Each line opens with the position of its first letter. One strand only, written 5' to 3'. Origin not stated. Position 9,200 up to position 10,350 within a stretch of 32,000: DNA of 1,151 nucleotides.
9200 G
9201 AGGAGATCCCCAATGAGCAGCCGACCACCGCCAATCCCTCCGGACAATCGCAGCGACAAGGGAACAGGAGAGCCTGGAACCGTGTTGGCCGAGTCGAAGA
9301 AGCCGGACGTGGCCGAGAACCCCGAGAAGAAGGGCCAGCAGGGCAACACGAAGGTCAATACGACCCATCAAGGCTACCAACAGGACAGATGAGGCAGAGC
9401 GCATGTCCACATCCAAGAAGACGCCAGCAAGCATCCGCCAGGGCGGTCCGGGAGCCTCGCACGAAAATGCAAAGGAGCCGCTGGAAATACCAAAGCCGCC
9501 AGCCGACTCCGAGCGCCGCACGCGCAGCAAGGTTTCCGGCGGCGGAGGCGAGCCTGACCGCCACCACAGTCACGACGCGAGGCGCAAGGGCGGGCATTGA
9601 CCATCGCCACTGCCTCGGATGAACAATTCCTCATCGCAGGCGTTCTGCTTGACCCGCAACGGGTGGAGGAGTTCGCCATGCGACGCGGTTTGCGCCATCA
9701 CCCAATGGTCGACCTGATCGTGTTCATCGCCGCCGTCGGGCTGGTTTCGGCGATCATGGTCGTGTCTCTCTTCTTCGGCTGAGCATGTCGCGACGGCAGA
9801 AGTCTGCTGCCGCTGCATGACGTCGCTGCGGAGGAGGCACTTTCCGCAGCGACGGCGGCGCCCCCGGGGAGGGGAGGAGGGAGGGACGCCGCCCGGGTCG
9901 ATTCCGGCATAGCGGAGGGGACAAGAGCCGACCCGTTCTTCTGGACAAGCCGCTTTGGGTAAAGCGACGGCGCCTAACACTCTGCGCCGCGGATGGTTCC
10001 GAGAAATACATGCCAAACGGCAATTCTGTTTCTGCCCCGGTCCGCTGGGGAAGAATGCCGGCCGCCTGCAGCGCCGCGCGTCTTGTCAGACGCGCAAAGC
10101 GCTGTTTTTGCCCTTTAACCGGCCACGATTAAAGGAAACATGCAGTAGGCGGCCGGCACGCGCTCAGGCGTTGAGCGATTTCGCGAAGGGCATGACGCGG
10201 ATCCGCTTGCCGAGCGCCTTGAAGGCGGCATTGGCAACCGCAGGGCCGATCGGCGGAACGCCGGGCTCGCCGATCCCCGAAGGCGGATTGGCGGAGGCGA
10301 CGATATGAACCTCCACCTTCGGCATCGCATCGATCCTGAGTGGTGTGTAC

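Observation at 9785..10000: Candidate stress-controlled sRNA carrying three anti-Shine-Dalgarno motifs, including an exact CCUCCUCCC, on the minus strand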

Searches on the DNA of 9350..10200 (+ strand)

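Call 4: search_rna_families(source=window, start=9350, end=10200, threshold=evalue, max_evalue=10, show_alignments=6)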
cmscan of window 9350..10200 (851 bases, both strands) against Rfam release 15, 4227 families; matches with E-value up to 10: 9.
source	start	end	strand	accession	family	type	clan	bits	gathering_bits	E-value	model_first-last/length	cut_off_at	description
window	9817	9955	-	RF02342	ar7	Gene; sRNA;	-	24.2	60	0.014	1-145/145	no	Alphaproteobacterial sRNA ar7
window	9817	9941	-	RF02344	ar14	Gene; sRNA;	-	22.5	58.8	0.065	1-123/123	no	Alphaproteobacterial ar14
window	9850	9937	-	RF01066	6C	Cis-reg;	-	20.5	47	3.8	1-75/75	no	6C RNA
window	9908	10161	+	RF02571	Mcr7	Gene; sRNA;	-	20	380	0.013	1-351/351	no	mcr7 sRNA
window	9799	9856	+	RF02470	Ms_IGR-8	Gene; sRNA;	-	18.2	44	0.27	1-63/63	no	Mycobacterium sRNA Ms_IGR-8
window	9867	9927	+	RF02040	HOTTIP_1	Gene; lncRNA;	-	18.1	50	0.27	1-57/57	no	HOXA transcript at the distal tip, conserved region 1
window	10034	10092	+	RF02564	naRNA4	Gene; sRNA;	-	16.1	59.5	3.8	1-77/77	no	Nucleoid-associated noncoding RNA 4 (CssrE)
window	9815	9887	-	RF02791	CcsR1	Gene; sRNA;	-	14.5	65.3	1.3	1-83/83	no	Conserved CCUCCUCCC motif stress-induced RNA 1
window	10056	10164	+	RF02762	C1_109596F_thermometer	Cis-reg; thermoregulator;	-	9.6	125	4.8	1-227/227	no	C1_109596F 5' UTR thermometer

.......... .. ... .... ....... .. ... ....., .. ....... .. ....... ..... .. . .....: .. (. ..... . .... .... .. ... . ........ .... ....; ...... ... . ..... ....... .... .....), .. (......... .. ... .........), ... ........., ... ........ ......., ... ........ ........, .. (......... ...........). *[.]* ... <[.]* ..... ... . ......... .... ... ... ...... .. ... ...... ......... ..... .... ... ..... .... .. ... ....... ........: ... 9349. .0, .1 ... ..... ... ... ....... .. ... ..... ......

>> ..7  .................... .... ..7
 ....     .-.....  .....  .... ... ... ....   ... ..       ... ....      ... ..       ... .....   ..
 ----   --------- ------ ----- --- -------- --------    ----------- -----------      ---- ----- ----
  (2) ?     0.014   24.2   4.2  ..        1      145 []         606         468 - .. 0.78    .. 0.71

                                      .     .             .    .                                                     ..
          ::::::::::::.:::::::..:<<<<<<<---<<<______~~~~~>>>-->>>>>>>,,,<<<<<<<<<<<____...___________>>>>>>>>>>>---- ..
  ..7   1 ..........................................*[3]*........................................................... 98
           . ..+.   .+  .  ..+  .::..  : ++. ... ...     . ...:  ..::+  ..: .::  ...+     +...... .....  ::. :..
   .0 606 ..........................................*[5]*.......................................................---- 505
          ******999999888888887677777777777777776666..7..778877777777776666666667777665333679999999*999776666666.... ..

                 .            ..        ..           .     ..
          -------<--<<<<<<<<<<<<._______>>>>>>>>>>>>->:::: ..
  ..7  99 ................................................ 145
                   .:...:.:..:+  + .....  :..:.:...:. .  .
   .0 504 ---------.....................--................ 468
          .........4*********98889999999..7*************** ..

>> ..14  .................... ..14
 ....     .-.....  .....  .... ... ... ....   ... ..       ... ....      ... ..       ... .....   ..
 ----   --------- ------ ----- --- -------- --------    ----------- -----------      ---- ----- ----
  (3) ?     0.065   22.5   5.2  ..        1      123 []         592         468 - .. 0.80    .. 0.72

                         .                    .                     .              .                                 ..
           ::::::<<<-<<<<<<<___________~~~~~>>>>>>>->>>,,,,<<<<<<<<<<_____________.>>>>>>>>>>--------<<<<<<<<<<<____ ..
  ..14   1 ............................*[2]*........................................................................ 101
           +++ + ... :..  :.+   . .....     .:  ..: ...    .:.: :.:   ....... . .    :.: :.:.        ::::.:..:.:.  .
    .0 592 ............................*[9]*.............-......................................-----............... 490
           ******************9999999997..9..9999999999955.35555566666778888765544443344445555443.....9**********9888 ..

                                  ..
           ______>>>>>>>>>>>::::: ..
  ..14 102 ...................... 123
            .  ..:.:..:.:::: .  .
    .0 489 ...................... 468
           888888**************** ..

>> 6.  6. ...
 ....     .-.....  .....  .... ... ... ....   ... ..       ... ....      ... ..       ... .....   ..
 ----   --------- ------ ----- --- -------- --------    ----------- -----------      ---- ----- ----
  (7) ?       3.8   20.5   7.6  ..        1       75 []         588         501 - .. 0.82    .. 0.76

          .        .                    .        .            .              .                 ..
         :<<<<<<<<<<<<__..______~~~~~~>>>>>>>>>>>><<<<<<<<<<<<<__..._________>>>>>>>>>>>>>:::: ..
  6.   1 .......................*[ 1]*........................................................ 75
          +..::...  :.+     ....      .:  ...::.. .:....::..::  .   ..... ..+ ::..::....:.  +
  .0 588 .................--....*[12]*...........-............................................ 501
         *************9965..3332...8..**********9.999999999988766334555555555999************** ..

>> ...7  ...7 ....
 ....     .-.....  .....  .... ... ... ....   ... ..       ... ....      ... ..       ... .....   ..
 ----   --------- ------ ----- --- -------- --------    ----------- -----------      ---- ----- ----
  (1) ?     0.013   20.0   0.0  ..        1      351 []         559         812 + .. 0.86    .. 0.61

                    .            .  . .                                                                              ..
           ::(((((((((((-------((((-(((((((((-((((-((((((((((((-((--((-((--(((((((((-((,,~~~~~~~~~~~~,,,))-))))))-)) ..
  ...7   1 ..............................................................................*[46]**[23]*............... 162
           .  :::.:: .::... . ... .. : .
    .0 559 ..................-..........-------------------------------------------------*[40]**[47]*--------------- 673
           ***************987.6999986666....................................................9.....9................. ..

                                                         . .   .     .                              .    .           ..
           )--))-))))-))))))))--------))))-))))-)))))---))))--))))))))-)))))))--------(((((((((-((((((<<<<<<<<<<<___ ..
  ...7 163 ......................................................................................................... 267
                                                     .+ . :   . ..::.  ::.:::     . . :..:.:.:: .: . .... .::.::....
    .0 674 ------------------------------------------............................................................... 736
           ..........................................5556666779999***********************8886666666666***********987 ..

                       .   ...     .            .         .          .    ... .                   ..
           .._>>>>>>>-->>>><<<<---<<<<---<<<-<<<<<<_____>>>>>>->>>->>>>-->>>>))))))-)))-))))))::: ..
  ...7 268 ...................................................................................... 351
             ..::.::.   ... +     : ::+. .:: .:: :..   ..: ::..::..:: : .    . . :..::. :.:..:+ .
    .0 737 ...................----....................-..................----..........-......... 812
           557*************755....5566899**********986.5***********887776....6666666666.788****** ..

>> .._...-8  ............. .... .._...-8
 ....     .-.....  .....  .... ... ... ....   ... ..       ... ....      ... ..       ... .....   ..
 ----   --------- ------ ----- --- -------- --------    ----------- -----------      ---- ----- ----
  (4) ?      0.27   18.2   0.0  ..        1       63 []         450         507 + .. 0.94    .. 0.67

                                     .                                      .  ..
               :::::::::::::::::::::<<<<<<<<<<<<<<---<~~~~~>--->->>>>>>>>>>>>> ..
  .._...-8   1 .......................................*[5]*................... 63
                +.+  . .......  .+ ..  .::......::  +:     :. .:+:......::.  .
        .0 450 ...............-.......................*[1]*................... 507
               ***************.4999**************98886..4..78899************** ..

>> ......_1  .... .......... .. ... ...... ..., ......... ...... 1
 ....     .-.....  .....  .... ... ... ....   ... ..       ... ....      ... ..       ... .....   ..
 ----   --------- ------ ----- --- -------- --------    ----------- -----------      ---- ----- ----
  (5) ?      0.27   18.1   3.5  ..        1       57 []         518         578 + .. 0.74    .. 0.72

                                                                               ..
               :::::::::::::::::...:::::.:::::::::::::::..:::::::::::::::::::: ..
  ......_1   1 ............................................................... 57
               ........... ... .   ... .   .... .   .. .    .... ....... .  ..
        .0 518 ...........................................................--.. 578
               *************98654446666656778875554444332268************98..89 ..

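Call 8: search_dna_similar(query=window:9350-10200:+, collection=plasmids, mode=distant, max_rows=40)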
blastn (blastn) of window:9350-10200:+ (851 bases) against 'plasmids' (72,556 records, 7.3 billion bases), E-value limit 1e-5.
Records with a match: 152; places in all: 342; records where one place covers at least 80% of the query: 47.
Best place of each record, by identity: >=99% 12; 95-99% 38; 90-95% 5; 80-90% 18; 60-80% 79.
By first word of the organism name: Sinorhizobium 78; Rhizobium 57; Neorhizobium 7; Agrobacterium 6; Allorhizobium 1; Ochrobactrum 1; Bosea 1; Ensifer 1.
By predicted mobility (MOB-suite, as given by PLSDB): mobilizable 58; non-mobilizable 56; conjugative 38.
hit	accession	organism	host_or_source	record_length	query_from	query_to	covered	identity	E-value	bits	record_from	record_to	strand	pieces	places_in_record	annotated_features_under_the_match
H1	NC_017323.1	Sinorhizobium meliloti BL225C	-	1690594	1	851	100%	100.0%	0e+0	1535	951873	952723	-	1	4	none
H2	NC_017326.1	Sinorhizobium meliloti SM11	-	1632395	1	851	100%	100.0%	0e+0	1535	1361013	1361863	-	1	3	none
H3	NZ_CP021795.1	Sinorhizobium meliloti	Medicago sativa,Single Cell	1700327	1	851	100%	100.0%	0e+0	1535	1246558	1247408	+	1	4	none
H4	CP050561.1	Sinorhizobium meliloti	Melilotus officinalis,cell culture,root ...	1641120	1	851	100%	100.0%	0e+0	1535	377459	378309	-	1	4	hypothetical protein (x3) | xanthine dehydrogenase family protein molybdopterin-binding subunit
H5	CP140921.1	Sinorhizobium meliloti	Medicago lupulina,whole organism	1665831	1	851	100%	100.0%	0e+0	1535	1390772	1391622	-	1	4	hypothetical protein (x3) | xanthine dehydrogenase family protein molybdopterin-binding subunit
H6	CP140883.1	Sinorhizobium meliloti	Medicago lupulina,whole organism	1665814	1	851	100%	100.0%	0e+0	1535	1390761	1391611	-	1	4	hypothetical protein (x3) | xanthine dehydrogenase family protein molybdopterin-binding subunit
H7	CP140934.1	Sinorhizobium meliloti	Medicago lupulina,whole organism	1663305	1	851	100%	100.0%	0e+0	1535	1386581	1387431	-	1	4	hypothetical protein (x3) | xanthine dehydrogenase family protein molybdopterin-binding subunit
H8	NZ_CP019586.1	Sinorhizobium meliloti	Medicago arborea,tissue sample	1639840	1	851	100%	99.9%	0e+0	1531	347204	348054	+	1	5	none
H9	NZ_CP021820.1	Sinorhizobium meliloti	Medicago truncatula,Single Cell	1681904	1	851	100%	99.9%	0e+0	1531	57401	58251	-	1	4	none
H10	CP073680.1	Sinorhizobium meliloti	Medicago truncatula,cell culture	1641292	1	851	100%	99.9%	0e+0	1531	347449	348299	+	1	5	hypothetical protein (x3)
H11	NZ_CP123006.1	Sinorhizobium meliloti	Medicago sativa,cell culture,nodules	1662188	1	851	100%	99.9%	0e+0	1531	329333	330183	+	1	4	none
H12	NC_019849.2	Sinorhizobium meliloti GR4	-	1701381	1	851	100%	99.8%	0e+0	1526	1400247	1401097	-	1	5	none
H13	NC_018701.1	Sinorhizobium meliloti Rm41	-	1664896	1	851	100%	98.8%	0e+0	1510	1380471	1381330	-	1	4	none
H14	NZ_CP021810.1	Sinorhizobium meliloti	Medicago sativa,Single Cell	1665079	1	851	100%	98.8%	0e+0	1510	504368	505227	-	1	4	none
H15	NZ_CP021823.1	Sinorhizobium meliloti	Medicago truncatula,Single Cell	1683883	1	851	100%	98.8%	0e+0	1510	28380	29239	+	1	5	none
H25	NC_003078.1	Sinorhizobium meliloti 1021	-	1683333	1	851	100%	98.3%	0e+0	1487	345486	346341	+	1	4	none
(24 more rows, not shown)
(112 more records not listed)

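Call 10: get_annotated_region(hit=H25, flank=3000)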
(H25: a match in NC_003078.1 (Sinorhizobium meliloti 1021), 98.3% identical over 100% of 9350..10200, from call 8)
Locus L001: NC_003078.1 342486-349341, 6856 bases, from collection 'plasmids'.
description: Sinorhizobium meliloti 1021 plasmid pSymB, complete sequence
organism: Sinorhizobium meliloti 1021 (NCBI taxid 266834)
taxonomy: Bacteria; Pseudomonadota; Alphaproteobacteria; Hyphomicrobiales; Rhizobiaceae; Sinorhizobium; Sinorhizobium meliloti; Sinorhizobium meliloti 1021
host: -; source: -; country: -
typing (MOB-suite, as given by PLSDB): mobilizable; relaxase MOBQ
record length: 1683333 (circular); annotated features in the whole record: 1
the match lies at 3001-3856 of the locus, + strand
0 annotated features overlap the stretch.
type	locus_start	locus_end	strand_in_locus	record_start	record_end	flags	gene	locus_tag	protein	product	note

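Call 11: get_annotated_region(hit=H4, flank=3000)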
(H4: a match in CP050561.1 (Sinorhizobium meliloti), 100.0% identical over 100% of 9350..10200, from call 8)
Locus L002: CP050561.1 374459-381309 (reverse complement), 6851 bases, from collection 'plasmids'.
description: Sinorhizobium meliloti strain RCAM1115 plasmid p_2, complete sequence
organism: Sinorhizobium meliloti (NCBI taxid 382)
taxonomy: Bacteria; Pseudomonadota; Alphaproteobacteria; Hyphomicrobiales; Rhizobiaceae; Sinorhizobium; Sinorhizobium meliloti
host: -; source: Melilotus officinalis,cell culture,root nodule; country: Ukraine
typing (MOB-suite, as given by PLSDB): mobilizable; relaxase MOBQ
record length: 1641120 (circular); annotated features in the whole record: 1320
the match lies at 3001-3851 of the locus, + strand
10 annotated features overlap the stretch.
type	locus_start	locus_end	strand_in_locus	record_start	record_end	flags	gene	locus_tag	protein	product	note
CDS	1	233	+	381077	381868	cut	-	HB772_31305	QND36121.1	hypothetical protein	-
CDS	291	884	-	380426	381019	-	-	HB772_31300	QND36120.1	TetR/AcrR family transcriptional regulator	-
CDS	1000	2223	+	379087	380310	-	-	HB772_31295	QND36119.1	MFS transporter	-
CDS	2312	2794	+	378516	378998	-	-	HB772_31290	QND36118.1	hypothetical protein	-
CDS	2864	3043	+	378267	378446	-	-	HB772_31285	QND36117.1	hypothetical protein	-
CDS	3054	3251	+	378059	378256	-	-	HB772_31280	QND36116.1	hypothetical protein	-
CDS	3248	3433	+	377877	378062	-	-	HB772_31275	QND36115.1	hypothetical protein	-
CDS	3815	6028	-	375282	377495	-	-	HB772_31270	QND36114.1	xanthine dehydrogenase family protein molybdopterin-binding subunit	-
CDS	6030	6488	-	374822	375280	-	-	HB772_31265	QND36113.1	(2Fe-2S)-binding protein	-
CDS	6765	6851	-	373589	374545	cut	-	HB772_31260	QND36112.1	AraC family transcriptional regulator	-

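Call 24: search_dna_similar(query=window:9785-10010:-, collection=plasmids, mode=distant, max_rows=60, rows=spread, max_evalue=0.001)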
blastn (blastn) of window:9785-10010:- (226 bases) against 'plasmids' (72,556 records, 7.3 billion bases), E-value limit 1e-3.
Records with a match: 65; places in all: 128; records where one place covers at least 80% of the query: 63.
Best place of each record, by identity: >=99% 14; 95-99% 24; 90-95% 9; 80-90% 14; 60-80% 4.
By first word of the organism name: Sinorhizobium 65.
By predicted mobility (MOB-suite, as given by PLSDB): mobilizable 57; non-mobilizable 6; conjugative 2.
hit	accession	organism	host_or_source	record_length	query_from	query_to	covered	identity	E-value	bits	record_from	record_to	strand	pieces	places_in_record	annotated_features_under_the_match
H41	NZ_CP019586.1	Sinorhizobium meliloti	Medicago arborea,tissue sample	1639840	1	226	100%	100.0%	1e-111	408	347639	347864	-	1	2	none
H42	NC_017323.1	Sinorhizobium meliloti BL225C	-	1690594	1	226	100%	100.0%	1e-111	408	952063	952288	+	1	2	none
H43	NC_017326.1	Sinorhizobium meliloti SM11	-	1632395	1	226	100%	100.0%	1e-111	408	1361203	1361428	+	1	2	none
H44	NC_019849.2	Sinorhizobium meliloti GR4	-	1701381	1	226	100%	100.0%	1e-111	408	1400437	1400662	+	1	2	none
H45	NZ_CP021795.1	Sinorhizobium meliloti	Medicago sativa,Single Cell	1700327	1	226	100%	100.0%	1e-111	408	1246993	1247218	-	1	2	none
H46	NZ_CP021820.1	Sinorhizobium meliloti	Medicago truncatula,Single Cell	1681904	1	226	100%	100.0%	1e-111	408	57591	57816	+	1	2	none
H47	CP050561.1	Sinorhizobium meliloti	Melilotus officinalis,cell culture,root ...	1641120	1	226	100%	100.0%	1e-111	408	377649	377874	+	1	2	none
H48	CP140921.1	Sinorhizobium meliloti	Medicago lupulina,whole organism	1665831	1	226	100%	100.0%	1e-111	408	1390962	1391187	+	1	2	none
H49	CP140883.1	Sinorhizobium meliloti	Medicago lupulina,whole organism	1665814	1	226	100%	100.0%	1e-111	408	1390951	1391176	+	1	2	none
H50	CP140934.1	Sinorhizobium meliloti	Medicago lupulina,whole organism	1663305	1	226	100%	100.0%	1e-111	408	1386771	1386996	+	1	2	none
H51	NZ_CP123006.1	Sinorhizobium meliloti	Medicago sativa,cell culture,nodules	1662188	1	226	100%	100.0%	1e-111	408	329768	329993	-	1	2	none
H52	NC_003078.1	Sinorhizobium meliloti 1021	-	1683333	1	226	100%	96.2%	4e-105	388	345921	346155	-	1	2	none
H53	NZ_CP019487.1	Sinorhizobium meliloti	alfalfa,single cell,nitrogen fixing ...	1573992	1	226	100%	96.2%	4e-105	388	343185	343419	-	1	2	none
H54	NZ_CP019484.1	Sinorhizobium meliloti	alfalfa,whole organism,alfalfa nodule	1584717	1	226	100%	96.2%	4e-105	388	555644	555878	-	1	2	none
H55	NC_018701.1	Sinorhizobium meliloti Rm41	-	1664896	1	226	100%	96.2%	4e-105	388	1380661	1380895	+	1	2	none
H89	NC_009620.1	Sinorhizobium medicae WSM419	-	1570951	5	186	81%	86.3%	8e-51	207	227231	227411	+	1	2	none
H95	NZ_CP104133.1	Sinorhizobium sp. K101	Phaseolus vulgaris,cell ...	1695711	4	190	83%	80.0%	4e-35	154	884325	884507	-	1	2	none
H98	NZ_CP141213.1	Sinorhizobium meliloti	alfalfa,Isolate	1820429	4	190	83%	78.4%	1e-29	137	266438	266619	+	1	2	none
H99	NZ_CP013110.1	Sinorhizobium americanum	Vachellia farnesiana,cell culture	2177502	9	157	66%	74.0%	1e-9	70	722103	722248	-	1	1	record has no annotation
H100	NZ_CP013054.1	Sinorhizobium americanum CCGM7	Phaseolus vulgaris,root nodules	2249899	9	157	66%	72.1%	3e-5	56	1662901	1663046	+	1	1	none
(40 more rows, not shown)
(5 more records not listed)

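Call 25: get_annotated_region(hit=H89, flank=1200)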
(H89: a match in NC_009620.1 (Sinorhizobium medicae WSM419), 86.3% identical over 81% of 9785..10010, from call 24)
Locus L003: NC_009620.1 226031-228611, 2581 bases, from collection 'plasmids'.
description: Sinorhizobium medicae WSM419 plasmid pSMED01, complete sequence
organism: Sinorhizobium medicae WSM419 (NCBI taxid 366394)
taxonomy: Bacteria; Pseudomonadota; Alphaproteobacteria; Hyphomicrobiales; Rhizobiaceae; Sinorhizobium; Sinorhizobium medicae; Sinorhizobium medicae WSM419
host: -; source: -; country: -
typing (MOB-suite, as given by PLSDB): mobilizable; relaxase MOBQ
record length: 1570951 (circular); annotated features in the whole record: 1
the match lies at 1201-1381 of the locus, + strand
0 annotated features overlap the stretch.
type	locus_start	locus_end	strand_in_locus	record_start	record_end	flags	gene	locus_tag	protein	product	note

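Call 26: get_annotated_region(hit=H95, flank=1200)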
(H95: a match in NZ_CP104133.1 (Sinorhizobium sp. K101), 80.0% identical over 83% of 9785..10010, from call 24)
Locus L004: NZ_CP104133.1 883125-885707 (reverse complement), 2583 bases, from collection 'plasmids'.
description: Sinorhizobium sp. K101 plasmid pK101c, complete sequence
organism: Sinorhizobium sp. K101 (NCBI taxid 2976820)
taxonomy: Bacteria; Pseudomonadota; Alphaproteobacteria; Hyphomicrobiales; Rhizobiaceae; Sinorhizobium; Sinorhizobium sp. K101
host: -; source: Phaseolus vulgaris,cell culture,Phaseolus vulgaris nodule,nodule from plant grown in inoculum free soil; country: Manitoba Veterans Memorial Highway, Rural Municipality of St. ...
typing (MOB-suite, as given by PLSDB): non-mobilizable
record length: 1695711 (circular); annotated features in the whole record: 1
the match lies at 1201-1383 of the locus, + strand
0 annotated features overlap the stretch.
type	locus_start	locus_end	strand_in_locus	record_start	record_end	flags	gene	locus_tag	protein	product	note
